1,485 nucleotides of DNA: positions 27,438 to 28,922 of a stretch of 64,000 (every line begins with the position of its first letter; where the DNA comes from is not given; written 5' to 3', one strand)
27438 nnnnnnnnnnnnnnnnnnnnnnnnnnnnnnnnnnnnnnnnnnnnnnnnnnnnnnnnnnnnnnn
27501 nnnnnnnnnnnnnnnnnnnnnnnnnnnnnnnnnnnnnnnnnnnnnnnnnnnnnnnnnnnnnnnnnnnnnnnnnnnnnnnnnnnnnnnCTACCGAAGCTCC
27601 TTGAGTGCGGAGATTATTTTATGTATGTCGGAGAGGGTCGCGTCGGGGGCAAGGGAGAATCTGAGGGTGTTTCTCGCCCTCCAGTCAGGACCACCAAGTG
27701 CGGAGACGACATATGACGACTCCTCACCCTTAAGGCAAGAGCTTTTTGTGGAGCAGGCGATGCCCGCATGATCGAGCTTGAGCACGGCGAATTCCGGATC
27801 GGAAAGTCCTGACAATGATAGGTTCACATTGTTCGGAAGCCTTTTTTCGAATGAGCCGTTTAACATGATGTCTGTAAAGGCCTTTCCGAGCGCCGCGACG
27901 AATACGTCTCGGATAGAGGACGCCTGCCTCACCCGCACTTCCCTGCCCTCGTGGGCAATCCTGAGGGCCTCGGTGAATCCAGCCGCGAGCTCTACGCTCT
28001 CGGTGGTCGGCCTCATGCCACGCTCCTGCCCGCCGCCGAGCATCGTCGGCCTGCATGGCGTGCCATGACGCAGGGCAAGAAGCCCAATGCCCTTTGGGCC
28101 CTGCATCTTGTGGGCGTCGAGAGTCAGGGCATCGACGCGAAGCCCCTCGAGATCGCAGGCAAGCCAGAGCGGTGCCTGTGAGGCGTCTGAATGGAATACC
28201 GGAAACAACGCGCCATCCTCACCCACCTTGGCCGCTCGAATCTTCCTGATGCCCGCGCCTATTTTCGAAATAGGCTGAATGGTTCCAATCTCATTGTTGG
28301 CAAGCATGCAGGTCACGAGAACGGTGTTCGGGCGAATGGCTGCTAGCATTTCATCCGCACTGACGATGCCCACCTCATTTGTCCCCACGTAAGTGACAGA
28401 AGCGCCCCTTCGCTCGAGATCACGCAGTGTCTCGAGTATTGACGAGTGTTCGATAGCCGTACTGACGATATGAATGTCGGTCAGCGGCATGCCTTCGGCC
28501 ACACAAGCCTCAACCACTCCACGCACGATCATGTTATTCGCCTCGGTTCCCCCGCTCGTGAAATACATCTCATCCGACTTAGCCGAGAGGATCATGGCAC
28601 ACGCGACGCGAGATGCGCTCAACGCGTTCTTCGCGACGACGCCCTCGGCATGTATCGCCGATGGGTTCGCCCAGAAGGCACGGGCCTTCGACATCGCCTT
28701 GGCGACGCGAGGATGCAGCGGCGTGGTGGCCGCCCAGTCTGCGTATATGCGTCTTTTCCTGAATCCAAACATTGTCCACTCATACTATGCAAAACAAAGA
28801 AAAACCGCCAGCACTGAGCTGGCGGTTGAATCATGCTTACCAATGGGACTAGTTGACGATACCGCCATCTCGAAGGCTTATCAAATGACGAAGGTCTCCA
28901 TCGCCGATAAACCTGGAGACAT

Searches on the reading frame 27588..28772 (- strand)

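Call 15: search_protein_families(library=pfam, proteins=[window:27588-28772:-], max_evalue=0.001)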
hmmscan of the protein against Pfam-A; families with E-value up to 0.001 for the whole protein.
window:27588-28772:- (394 aa): 1 family
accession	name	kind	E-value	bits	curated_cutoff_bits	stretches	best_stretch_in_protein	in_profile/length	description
PF00266.25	Aminotran_5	-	3.6e-44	151.7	21.5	1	9-385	1-370/371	Aminotransferase class-V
